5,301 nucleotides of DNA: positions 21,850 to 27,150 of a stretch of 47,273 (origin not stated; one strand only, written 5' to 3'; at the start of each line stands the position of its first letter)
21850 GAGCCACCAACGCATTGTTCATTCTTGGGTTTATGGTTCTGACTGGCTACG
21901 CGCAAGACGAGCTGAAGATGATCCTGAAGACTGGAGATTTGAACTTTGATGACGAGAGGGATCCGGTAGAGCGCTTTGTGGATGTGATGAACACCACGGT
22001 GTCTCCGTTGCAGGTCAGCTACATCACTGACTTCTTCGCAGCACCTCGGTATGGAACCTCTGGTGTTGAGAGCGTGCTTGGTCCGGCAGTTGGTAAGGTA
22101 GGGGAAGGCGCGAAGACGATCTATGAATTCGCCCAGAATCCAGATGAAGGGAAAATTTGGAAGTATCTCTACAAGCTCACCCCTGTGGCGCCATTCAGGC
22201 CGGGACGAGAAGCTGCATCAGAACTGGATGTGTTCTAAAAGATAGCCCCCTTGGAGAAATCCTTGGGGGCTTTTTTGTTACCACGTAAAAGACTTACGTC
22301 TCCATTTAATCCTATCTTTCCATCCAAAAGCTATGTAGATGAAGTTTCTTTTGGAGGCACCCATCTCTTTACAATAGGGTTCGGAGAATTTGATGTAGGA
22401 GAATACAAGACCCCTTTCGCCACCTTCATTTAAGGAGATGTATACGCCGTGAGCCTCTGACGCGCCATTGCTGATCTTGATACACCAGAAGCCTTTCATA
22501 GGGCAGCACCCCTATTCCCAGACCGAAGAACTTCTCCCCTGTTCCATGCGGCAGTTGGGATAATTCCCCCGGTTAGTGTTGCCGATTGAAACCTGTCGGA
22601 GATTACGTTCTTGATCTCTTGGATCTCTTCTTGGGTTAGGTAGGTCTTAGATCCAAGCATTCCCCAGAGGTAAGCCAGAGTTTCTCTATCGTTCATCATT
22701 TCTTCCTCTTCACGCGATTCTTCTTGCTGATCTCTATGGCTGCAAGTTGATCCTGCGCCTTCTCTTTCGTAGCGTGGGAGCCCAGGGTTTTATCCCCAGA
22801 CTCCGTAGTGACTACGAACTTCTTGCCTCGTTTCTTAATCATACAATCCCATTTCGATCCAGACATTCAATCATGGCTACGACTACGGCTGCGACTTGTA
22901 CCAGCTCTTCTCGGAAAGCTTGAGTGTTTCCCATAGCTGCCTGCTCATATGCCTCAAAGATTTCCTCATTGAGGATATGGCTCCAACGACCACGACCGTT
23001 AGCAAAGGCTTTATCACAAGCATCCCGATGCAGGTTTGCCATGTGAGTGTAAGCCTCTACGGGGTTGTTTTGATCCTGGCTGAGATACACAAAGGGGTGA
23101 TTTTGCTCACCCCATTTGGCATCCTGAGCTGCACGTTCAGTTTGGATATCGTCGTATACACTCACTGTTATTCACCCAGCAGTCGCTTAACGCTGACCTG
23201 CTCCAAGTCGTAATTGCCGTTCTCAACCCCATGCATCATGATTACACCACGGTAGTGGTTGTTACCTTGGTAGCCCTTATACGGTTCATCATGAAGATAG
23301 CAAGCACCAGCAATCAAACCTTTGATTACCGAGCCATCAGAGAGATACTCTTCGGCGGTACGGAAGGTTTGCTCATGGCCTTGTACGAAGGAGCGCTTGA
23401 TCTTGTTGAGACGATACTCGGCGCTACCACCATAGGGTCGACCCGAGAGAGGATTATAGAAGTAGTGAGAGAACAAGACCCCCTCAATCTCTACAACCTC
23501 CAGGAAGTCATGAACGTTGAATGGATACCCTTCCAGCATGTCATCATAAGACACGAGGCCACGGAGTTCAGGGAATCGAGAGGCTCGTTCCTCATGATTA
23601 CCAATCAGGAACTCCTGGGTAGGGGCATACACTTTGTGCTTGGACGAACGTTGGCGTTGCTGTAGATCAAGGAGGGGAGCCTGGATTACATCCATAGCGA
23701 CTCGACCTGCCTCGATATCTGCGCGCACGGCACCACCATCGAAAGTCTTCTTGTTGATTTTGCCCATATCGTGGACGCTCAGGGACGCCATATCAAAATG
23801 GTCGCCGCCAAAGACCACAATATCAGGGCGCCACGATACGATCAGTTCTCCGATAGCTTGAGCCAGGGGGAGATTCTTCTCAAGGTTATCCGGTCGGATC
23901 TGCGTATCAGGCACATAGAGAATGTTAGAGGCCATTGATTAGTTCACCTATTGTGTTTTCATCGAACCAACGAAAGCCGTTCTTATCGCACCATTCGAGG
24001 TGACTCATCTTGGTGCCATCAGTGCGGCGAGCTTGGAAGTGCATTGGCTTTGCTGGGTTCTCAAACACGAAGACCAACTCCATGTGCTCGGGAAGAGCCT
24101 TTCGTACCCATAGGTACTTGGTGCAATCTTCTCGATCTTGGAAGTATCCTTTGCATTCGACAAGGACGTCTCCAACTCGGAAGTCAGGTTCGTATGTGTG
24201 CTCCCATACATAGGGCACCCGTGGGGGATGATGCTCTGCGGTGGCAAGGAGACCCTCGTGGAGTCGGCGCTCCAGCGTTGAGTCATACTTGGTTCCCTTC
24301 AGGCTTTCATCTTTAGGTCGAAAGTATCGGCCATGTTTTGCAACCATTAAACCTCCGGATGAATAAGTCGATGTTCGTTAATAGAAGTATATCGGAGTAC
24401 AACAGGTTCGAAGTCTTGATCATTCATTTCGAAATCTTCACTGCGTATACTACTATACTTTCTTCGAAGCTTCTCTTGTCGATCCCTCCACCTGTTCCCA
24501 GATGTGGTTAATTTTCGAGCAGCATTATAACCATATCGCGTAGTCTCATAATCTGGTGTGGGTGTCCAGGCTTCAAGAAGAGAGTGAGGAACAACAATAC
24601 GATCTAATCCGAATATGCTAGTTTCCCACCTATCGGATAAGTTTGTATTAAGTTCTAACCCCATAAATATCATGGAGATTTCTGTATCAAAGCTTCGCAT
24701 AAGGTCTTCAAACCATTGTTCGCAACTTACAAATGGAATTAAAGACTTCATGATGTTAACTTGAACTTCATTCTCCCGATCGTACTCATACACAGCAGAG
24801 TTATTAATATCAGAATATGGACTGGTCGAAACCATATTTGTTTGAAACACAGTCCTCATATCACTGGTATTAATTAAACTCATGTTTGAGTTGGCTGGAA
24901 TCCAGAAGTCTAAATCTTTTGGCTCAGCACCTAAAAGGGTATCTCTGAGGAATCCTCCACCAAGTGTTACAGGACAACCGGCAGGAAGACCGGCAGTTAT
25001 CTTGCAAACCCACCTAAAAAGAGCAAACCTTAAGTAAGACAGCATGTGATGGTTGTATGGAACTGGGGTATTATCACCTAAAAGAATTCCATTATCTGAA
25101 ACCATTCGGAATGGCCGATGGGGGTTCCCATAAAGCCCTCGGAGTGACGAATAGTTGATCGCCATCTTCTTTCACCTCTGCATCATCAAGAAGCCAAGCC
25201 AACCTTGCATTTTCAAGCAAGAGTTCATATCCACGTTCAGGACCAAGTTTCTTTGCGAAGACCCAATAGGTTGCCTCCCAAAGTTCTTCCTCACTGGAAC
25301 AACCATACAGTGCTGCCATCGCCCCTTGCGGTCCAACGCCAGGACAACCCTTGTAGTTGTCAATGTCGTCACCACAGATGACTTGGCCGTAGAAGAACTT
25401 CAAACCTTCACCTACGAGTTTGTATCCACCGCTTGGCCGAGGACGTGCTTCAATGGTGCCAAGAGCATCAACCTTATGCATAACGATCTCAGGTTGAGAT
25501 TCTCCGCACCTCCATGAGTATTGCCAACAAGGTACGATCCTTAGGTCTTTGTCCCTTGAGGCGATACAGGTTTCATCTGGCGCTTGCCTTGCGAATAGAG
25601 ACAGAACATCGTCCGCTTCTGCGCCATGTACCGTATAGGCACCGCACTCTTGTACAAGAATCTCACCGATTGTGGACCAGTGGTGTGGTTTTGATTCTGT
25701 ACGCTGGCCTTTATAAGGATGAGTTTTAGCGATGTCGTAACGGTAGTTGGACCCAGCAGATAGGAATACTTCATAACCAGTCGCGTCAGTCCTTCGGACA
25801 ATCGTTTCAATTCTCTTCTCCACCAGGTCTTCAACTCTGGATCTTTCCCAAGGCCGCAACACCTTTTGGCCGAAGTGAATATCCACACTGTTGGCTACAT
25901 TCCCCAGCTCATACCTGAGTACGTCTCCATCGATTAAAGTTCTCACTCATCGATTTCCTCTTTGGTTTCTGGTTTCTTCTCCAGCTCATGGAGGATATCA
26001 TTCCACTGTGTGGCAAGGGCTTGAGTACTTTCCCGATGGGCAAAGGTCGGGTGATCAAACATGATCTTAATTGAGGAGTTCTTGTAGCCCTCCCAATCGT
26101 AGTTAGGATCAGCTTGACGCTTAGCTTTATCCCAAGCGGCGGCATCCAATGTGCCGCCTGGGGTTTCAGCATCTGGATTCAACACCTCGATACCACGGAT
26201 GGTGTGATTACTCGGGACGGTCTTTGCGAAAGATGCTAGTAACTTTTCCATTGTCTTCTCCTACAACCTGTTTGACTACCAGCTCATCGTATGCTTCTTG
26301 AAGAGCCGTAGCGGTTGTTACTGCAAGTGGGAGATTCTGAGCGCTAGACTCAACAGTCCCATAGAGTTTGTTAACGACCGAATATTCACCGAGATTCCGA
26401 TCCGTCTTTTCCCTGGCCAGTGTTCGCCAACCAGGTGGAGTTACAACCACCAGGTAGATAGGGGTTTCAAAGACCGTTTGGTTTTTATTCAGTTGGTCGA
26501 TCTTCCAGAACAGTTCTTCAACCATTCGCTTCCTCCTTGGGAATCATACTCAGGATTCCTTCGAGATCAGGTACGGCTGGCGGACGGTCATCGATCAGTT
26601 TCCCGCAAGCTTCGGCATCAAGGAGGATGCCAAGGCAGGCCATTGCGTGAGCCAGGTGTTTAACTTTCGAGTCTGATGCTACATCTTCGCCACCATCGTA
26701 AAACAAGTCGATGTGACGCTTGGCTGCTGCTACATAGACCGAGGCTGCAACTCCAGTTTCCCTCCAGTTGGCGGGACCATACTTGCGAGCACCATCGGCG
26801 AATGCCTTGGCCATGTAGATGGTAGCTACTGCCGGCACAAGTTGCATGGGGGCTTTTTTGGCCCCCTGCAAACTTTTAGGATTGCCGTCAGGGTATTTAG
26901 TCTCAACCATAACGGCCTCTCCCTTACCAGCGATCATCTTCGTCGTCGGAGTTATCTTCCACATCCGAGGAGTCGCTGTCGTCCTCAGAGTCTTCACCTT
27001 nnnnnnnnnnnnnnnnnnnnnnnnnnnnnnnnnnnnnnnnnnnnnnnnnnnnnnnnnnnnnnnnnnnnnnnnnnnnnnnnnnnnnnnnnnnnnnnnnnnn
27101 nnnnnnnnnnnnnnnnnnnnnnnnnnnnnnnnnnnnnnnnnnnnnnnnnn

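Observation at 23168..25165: Possible tRNA 3'-end repair module: AT-rich CCA/polyA-polymerase-type nucleotidyltransferase next to a calcineurin-like phosphoesterase, flanking endonuclease I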

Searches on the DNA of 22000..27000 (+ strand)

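Call 5: search_dna_similar(query=window:22000-27000:+, collection=phages, mode=near, max_rows=30)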
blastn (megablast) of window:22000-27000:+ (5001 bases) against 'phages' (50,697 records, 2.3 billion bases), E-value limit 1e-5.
Records with a match: 1; places in all: 1; records where one place covers at least 80% of the query: 0.
Best place of each record, by identity: >=99% 1.
By first word of the organism name: phage 1.
By host as written in the record: - 1.
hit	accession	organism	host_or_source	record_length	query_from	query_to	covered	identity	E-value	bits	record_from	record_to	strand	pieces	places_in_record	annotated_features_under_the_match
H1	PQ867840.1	phage KZY1-k141_1027853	Crassostrea hongkongensis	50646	245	277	1%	100.0%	2e-6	62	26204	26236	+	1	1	hypothetical protein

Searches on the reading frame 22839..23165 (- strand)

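Call 3: search_protein_families(library=pfam, proteins=[window:22839-23165:-], max_evalue=1)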
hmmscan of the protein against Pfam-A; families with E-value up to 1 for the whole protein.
window:22839-23165:- (108 aa): 0 families

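Call 4: search_protein_families(library=phrogs, proteins=[window:22839-23165:-], max_evalue=0.01)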
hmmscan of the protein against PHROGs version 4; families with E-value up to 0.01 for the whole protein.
window:22839-23165:- (108 aa): 3 families
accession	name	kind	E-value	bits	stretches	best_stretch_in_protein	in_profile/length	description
phrog_2831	-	unknown function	4.5e-24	86.3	1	3-105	19-97/295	-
phrog_24212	-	unknown function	0.00014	22.4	0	77-105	54-84/204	-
phrog_4022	-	unknown function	0.0027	19.1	1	71-105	83-117/118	-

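Call 13: search_protein_families(library=ncbifam, proteins=[window:22839-23165:-], max_evalue=1)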
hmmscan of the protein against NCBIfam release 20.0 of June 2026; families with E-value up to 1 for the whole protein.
window:22839-23165:- (108 aa): 2 families
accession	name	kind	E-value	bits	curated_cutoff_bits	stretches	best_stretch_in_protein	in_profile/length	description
NF008989.0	PRK12334.2-1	equivalog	0.1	11.6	494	1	63-95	144-176/328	nucleoside triphosphate pyrophosphohydrolase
NF002237.0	PRK01146.2-1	equivalog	0.12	12.7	103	1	6-52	35-81/92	DNA-directed RNA polymerase subunit L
